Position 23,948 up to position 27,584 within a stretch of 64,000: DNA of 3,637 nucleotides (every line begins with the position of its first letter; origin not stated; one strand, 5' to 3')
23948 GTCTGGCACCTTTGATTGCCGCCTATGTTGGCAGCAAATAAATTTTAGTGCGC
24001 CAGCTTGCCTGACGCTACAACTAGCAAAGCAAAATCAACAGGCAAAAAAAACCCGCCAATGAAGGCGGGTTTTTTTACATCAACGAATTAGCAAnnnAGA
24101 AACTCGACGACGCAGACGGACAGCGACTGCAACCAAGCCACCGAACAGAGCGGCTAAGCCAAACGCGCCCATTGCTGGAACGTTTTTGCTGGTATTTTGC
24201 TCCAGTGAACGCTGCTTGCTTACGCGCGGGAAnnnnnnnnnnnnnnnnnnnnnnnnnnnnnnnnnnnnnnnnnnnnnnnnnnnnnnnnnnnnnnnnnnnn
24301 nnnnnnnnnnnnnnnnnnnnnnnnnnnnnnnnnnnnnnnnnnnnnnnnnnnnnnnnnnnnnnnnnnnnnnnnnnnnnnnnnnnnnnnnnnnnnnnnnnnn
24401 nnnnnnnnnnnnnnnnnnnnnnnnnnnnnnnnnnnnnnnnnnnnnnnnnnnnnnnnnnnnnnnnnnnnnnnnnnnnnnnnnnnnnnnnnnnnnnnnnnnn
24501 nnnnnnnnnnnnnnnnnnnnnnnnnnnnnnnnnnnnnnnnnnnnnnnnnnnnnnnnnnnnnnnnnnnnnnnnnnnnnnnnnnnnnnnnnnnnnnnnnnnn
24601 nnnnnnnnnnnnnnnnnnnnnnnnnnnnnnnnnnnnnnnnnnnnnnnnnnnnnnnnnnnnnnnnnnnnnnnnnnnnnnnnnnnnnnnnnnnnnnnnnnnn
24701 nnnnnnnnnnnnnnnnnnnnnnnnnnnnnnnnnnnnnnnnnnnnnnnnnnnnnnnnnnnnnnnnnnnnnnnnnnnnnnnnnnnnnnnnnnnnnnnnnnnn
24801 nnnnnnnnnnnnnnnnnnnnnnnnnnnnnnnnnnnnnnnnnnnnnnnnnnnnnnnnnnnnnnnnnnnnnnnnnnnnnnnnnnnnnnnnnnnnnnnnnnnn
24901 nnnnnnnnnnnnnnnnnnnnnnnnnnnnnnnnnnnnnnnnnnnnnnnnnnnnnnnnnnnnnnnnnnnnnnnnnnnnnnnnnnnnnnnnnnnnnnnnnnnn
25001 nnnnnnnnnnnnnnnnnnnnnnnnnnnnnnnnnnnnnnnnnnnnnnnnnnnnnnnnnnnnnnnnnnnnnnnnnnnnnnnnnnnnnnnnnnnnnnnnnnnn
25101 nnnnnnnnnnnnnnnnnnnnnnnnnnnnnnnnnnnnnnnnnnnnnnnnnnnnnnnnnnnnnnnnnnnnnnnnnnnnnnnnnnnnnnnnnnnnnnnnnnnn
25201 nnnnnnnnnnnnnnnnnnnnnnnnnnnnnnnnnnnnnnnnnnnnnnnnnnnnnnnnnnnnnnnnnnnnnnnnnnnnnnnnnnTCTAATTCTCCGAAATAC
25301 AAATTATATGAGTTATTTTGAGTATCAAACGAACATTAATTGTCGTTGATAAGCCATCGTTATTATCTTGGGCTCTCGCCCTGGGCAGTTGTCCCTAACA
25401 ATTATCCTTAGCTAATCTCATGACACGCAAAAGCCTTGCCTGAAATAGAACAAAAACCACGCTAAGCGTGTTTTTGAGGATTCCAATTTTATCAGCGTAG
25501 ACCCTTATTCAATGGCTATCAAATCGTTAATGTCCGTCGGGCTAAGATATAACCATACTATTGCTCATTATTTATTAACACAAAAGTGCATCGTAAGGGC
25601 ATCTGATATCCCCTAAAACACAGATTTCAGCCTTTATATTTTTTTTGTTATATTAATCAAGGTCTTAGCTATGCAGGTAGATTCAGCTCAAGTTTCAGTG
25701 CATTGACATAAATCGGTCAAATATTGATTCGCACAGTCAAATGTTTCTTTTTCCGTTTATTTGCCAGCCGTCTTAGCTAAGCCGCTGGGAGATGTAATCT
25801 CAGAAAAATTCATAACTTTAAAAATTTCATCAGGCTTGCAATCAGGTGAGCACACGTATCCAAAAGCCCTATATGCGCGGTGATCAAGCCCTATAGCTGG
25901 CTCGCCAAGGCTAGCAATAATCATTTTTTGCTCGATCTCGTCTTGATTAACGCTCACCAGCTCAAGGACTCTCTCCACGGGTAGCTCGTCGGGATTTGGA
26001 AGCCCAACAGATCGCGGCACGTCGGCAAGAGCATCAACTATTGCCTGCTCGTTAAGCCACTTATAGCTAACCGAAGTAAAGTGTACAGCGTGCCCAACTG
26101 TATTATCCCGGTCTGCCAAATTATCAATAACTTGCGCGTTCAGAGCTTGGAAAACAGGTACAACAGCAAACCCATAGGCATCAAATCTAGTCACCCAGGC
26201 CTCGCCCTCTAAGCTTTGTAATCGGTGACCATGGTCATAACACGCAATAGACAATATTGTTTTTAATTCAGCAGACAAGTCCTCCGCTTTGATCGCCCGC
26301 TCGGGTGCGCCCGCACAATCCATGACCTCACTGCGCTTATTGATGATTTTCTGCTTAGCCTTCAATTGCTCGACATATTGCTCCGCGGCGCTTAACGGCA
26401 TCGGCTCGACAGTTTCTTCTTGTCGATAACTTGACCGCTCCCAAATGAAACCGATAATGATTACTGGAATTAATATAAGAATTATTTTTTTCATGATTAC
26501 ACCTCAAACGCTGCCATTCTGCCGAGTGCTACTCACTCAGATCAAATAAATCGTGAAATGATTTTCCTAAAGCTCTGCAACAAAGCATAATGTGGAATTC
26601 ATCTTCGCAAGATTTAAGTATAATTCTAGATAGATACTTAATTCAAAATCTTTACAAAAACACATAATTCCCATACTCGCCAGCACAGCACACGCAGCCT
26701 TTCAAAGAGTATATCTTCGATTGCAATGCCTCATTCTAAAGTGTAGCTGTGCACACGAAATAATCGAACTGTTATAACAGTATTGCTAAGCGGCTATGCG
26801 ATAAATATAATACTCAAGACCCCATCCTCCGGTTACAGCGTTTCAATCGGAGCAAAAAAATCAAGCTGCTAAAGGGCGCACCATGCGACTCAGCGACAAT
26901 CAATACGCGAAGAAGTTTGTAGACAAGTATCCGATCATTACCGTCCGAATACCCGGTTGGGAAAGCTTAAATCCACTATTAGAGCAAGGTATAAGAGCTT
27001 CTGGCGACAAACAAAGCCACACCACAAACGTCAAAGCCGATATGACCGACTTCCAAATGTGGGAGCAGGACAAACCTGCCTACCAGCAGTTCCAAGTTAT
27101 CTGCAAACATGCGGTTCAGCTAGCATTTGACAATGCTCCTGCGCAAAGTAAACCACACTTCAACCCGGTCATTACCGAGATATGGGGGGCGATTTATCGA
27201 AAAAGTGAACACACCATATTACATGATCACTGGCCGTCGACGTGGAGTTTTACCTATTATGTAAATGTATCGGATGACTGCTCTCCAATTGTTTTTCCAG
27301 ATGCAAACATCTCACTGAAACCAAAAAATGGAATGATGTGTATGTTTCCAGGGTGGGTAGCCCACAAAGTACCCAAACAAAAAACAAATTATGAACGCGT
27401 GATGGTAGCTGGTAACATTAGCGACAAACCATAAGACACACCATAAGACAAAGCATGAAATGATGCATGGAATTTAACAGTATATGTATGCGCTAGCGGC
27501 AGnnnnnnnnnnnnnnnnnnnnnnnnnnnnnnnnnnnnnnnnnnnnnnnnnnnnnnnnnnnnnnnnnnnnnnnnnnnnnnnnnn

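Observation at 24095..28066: Compact exosortase-family locus with one adjacent cognate-looking substrate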

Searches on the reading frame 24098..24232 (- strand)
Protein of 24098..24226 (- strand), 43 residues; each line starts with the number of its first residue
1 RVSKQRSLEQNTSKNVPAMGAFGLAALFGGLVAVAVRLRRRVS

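Call 5: search_protein_families(library=ncbifam, proteins=[window:24098-24226:-], max_evalue=10)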
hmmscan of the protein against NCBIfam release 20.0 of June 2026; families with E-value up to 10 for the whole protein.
seq(43 aa): 5 families
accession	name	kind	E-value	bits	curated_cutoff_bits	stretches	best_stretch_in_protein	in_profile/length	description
NF033207.2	midcut_by_XrtH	subfamily_domain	0.018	15.1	45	1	12-41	33-62/175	midcut-by-XrtH protein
NF041280.1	mem_Micro_34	equivalog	0.041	13.7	37.5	1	23-40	14-31/34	small membrane protein MtfM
NF045529.2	Heimdall-CTERM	domain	0.15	12.5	24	1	22-41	5-25/26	Heimdall-CTERM domain-containing surface protein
TIGR04174.1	IPTL_CTERM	subfamily_domain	0.45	10.9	20.5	1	16-41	1-26/27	IPTL-CTERM sorting domain-containing protein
TIGR03901.2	MYXO-CTERM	domain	5.5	7.5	20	1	17-41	10-33/34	MYXO-CTERM sorting domain-containing protein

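Call 21: find_homologous_proteins(query=A2, max_evalue=0.1)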
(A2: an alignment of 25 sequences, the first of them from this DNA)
Query A2 (25 sequences) (45 aa, profile of the alignment): 4 proteins with E <= 0.1 among 257 candidates.
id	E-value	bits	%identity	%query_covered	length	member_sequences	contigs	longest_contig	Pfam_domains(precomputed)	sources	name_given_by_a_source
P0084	1.6e-20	90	73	100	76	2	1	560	-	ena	-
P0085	8.1e-20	88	79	87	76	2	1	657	-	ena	-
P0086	1.2e-19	87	64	93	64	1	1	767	-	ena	-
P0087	8.0e-17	78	68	91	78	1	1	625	-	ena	-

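Call 29: search_protein_representatives(alignment_id=A2)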
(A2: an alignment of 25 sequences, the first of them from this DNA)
Query: 25 sequences, 45 profile positions. Proteins with E-value up to 0.001 (for the whole library): 29; up to 1e-10: 18; up to 1e-30: 0. The best 29 are listed.
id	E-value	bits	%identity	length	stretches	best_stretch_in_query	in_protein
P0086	3.9e-20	87.1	-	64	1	3-45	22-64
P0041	7.1e-20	86.3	-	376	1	4-45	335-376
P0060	8.0e-20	86.1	-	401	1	3-45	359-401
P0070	1.5e-19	85.2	-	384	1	3-45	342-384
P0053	3.7e-19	84.0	-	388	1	2-45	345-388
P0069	3.8e-19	84.0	-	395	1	3-45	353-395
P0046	3.8e-19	84.0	-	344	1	2-45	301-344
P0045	8.8e-19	82.8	-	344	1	4-45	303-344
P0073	1.1e-18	82.4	-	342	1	4-45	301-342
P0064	3.1e-18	81.0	-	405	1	5-45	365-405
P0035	4.7e-18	80.5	-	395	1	4-45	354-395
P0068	5.0e-18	80.4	-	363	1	3-45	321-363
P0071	5.2e-18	80.3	-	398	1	5-45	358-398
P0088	1.9e-14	68.9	-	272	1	10-45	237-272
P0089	2.8e-13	65.2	-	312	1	7-44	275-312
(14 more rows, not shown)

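Call 45: find_related_loci(query=A2, collection=metagenome_contigs, flank=8000)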
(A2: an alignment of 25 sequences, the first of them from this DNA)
Query A2 (45 aa) in metagenome_contigs; peptide patterns used: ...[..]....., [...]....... (x = any residue, [..] = any of these).
250 stretches matched a pattern; 35 encode a relative of the query (tblastn E <= 1e-3); 35 distinct loci.
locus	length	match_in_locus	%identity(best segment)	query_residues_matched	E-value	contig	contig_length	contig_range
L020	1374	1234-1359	74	4-45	8e-16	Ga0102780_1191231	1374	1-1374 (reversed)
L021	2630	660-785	74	4-45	2e-15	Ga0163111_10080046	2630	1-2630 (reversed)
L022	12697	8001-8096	88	13-44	2e-15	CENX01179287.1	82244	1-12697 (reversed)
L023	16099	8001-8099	91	13-45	2e-15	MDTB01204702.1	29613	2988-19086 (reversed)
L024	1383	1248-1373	74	4-45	5e-15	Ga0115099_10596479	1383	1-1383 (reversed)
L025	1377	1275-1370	84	14-45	2e-14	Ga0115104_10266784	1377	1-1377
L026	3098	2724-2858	67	1-45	2e-14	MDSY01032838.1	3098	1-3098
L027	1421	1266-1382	74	7-45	8e-14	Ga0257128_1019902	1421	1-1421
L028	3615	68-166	76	13-45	2e-13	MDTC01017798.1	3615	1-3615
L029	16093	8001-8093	74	15-45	8e-13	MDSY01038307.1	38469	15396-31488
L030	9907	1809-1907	73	11-43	7e-12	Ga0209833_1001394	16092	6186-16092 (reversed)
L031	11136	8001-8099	73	11-43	7e-12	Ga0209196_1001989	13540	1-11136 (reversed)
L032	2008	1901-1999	76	11-43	1e-11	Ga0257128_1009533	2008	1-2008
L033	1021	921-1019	73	1-33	1e-11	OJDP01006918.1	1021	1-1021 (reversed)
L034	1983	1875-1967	74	15-45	2e-11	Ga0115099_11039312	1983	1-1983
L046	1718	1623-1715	55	14-43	3e-6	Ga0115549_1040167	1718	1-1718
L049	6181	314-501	45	11-43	3e-5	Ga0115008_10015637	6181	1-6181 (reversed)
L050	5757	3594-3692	45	11-43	3e-5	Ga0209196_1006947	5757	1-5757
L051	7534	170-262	48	14-43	4e-5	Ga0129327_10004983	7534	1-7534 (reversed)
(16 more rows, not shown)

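Call 49: search_protein_families(library=ncbifam, proteins=[L051:1776-3080:+, L051:5624-7177:+, L051:310-1065:+, L050:312-2570:+, L049:3090-4880:+, L046:156-1718:+], max_evalue=1)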
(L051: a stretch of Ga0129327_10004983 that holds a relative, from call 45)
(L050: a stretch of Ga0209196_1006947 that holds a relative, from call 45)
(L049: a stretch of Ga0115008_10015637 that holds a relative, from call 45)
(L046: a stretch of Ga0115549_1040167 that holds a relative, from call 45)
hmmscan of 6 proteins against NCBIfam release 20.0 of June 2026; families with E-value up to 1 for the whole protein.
L051:1776-3080:+ (434 aa): 2 families
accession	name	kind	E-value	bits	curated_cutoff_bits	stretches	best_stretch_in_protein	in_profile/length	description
NF047638.1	throspo3_MtsC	equivalog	3.9e-10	39.2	350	1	291-336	194-239/428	cell-cell cohesion MYXO-CTERM protein MtsC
NF045500.1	Omp28_seleno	equivalog_domain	2.9e-07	30.2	200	1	286-338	268-317/377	Omp28-related selenoprotein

L051:5624-7177:+ (517 aa): 4 families
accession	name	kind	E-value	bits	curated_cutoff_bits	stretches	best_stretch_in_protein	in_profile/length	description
NF047638.1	throspo3_MtsC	equivalog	1.5e-29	103.1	350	2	320-463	125-262/428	cell-cell cohesion MYXO-CTERM protein MtsC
NF045500.1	Omp28_seleno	equivalog_domain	8.3e-12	45.1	200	2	310-355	262-309/377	Omp28-related selenoprotein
NF012211.1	tand_rpt_95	domain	5.4e-07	29.5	90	1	249-319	16-87/98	tandem-95 repeat protein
TIGR04174.1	IPTL_CTERM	subfamily_domain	0.53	10.7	20.5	0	491-517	1-27/27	IPTL-CTERM sorting domain-containing protein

L051:310-1065:+ (251 aa): 4 families
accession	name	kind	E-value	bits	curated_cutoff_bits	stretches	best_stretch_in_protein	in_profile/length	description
TIGR03370.1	VPLPA-CTERM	domain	5.1e-06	26.4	25.35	1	227-249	1-23/25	VPLPA-CTERM sorting domain-containing protein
NF038125.1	PEP_CTERM_THxN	subfamily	0.088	12.4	85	1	215-249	214-245/246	THxN family PEP-CTERM protein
NF038118.1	PEP_CTERM_CCXG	equivalog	0.13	11.9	90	0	225-247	174-196/199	CCXG family PEP-CTERM protein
NF041538.1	PEP_EDSA_1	subfamily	0.59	9.7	100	1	220-249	278-306/307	EDSAP-1 family PEP-CTERM protein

L050:312-2570:+ (752 aa): 4 families
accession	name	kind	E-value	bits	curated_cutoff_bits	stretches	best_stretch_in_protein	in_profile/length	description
NF047638.1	throspo3_MtsC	equivalog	5.6e-33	114.4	350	1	515-694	89-261/428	cell-cell cohesion MYXO-CTERM protein MtsC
NF045500.1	Omp28_seleno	equivalog_domain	4e-18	65.9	200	3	505-549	264-308/377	Omp28-related selenoprotein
NF042425.1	Amuc_1099_fam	equivalog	0.019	14.5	50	1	29-57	124-152/321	Amuc_1099 family pilus-like system protein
TIGR04174.1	IPTL_CTERM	subfamily_domain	0.34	11.2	20.5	1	726-752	1-27/27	IPTL-CTERM sorting domain-containing protein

L049:3090-4880:+ (596 aa): 22 families
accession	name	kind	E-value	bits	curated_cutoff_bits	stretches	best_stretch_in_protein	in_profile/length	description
NF047416.1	penta_HetL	equivalog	1.1e-35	123.1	260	2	233-424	27-218/218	heterocyst differentiation pentapeptide repeat protein HetL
NF052603.1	penta_Alr5209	equivalog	7e-35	119.6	125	4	297-371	16-90/113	Alr5209 family pentapeptide repeat protein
NF011744.0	PRK15197.1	equivalog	3.9e-33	114.9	274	4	231-317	156-242/291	SPI-2 type III secretion system effector PipB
NF011743.0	PRK15196.1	equivalog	1.4e-28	99.8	354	3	232-359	160-292/350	type III secretion system effector PipB2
NF033086.2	penta_rpt_Qnr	equivalog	6.6e-22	78.3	240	3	230-371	52-193/211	Qnr family pentapeptide repeat protein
NF000349.1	mfpA_AE000516.2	equivalog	1.4e-16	60.9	360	4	237-323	65-146/183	pentapeptide repeat protein MfpA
NF000071.4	penta_rpt_QnrA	exception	3.4e-16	59.7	450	4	286-371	119-199/218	QnrA family quinolone resistance pentapeptide repeat protein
NF012152.0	penta_rpt_QnrC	exception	3.7e-15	56.5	500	2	231-354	49-167/221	QnrC family quinolone resistance pentapeptide repeat protein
NF038182.1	penta_rpt_SmQnr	exception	6.5e-15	55.5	460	5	231-286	142-197/215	SmQnr family pentapeptide repeat protein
NF000056.3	penta_rpt_QnrS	exception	1.4e-14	54.3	460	2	236-371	54-199/218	QnrS family quinolone resistance pentapeptide repeat protein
NF033375.2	penta_rpt_QnrE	exception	2.8e-13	50.4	480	4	327-484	52-198/214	QnrE family quinolone resistance pentapeptide repeat protein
NF000421.1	penta_rpt_QnrVC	exception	4.5e-13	49.6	460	2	238-356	51-169/218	QnrVC family quinolone resistance pentapeptide repeat protein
NF000420.1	penta_rpt_QnrB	exception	1e-12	48.5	460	4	327-484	52-198/214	QnrB family quinolone resistance pentapeptide repeat protein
NF000139.2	penta_rpt_QnrD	exception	6.4e-12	45.9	425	1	231-439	5-196/214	QnrD family quinolone resistance pentapeptide repeat protein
NF012151.0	penta_rpt_QnrAS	exception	1.6e-11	44.7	490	3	248-365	61-178/218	QnrAS family quinolone resistance pentapeptide repeat protein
TIGR04174.1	IPTL_CTERM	subfamily_domain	0.36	11.2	20.5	1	570-595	1-26/27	IPTL-CTERM sorting domain-containing protein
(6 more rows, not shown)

L046:156-1718:+ (520 aa): 5 families
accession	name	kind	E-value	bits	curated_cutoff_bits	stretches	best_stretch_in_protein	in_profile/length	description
NF047638.1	throspo3_MtsC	equivalog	2.2e-22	79.5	350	1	320-466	125-265/428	cell-cell cohesion MYXO-CTERM protein MtsC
NF045500.1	Omp28_seleno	equivalog_domain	1.1e-12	48.1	200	2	311-355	265-309/377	Omp28-related selenoprotein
NF012211.1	tand_rpt_95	domain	2.4e-06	27.4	90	1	249-319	16-87/98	tandem-95 repeat protein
NF038125.1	PEP_CTERM_THxN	subfamily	0.03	13.9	85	1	437-518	167-245/246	THxN family PEP-CTERM protein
TIGR04174.1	IPTL_CTERM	subfamily_domain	0.046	14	20.5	1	494-520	1-27/27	IPTL-CTERM sorting domain-containing protein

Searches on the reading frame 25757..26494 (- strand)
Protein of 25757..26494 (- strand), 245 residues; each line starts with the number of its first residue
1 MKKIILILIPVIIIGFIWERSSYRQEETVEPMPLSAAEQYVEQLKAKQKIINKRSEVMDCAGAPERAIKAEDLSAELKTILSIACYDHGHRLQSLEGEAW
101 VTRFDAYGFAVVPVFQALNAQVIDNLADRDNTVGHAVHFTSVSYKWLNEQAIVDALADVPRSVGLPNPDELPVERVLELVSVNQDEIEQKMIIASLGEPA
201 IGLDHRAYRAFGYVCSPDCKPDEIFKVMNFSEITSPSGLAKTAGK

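Call 3: search_protein_families(library=ncbifam, proteins=[window:25757-26494:-], max_evalue=1)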
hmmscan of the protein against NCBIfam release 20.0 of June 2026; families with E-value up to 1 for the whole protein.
window:25757-26494:- (245 aa): 1 family
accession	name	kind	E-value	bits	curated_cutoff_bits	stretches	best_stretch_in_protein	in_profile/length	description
NF005920.0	PRK07921.1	subfamily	0.16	11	464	1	102-184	108-184/328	RNA polymerase sigma factor SigB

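Call 4: search_protein_families(library=pfam, proteins=[window:25757-26494:-], max_evalue=1)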
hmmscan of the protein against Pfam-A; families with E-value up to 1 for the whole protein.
window:25757-26494:- (245 aa): 2 families
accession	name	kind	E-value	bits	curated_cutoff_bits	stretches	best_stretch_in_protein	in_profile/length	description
PF12869.13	tRNA_anti-like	-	0.076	13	23.5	1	2-76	5-56/146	tRNA_anti-like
PF05961.16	Chordopox_A13L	-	0.13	13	24.1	1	3-48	4-48/69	Chordopoxvirus A13L protein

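Call 43: search_solved_structures(query=A4, max_evalue=1)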
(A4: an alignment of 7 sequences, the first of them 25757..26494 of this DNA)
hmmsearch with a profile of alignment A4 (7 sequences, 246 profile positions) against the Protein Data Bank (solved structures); distinct sequences matched with E-value up to 1: 3.
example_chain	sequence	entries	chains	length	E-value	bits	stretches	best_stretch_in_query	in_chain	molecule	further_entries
8txn_A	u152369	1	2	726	0.019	17.9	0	80-125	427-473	Collagen alpha-1(IV) chain, Collagen IV - chain Viking, Collagen alpha-1(IV) chain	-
8tys_B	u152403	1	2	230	0.64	12.8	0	80-125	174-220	Collagen IV, chain Viking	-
9s49_A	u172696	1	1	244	0.75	12.6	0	80-125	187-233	Viking, isoform A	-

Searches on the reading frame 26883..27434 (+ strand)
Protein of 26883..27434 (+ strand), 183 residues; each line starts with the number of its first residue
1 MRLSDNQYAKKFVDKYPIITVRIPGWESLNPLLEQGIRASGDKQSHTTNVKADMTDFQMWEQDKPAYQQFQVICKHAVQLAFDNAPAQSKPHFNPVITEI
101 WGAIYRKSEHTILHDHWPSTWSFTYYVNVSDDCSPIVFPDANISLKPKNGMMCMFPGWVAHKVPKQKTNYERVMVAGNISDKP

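Call 3: search_protein_families(library=ncbifam, proteins=[window:26883-27434:+], max_evalue=1)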
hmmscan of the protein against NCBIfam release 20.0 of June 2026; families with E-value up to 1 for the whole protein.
window:26883-27434:+ (183 aa): 1 family
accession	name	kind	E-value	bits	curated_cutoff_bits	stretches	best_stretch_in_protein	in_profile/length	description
TIGR02466.1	TIGR02466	subfamily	1.7e-11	44.3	62.5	2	143-178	162-197/201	TIGR02466 family protein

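Call 4: search_protein_families(library=pfam, proteins=[window:26883-27434:+], max_evalue=1)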
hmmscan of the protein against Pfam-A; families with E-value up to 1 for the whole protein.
window:26883-27434:+ (183 aa): 2 families
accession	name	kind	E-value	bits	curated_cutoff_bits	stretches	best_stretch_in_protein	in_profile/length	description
PF13759.12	2OG-FeII_Oxy_5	-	3.8e-12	46.9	27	2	143-176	66-99/101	Putative 2OG-Fe(II) oxygenase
PF19292.4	KPBB_C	-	0.036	13.7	27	1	70-112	177-219/238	Phosphorylase b kinase C-terminal domain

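Call 44: search_solved_structures(query=A5, max_evalue=1)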
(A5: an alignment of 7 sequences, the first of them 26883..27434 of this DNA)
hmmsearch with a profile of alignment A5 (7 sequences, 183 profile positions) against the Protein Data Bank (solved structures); distinct sequences matched with E-value up to 1: 2.
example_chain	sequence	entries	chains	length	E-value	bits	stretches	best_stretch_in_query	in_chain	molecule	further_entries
2rg4_A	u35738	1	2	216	0.0049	19.9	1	144-178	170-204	Uncharacterized protein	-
3bvc_A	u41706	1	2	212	0.3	14.1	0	143-178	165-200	Uncharacterized protein Ism_01780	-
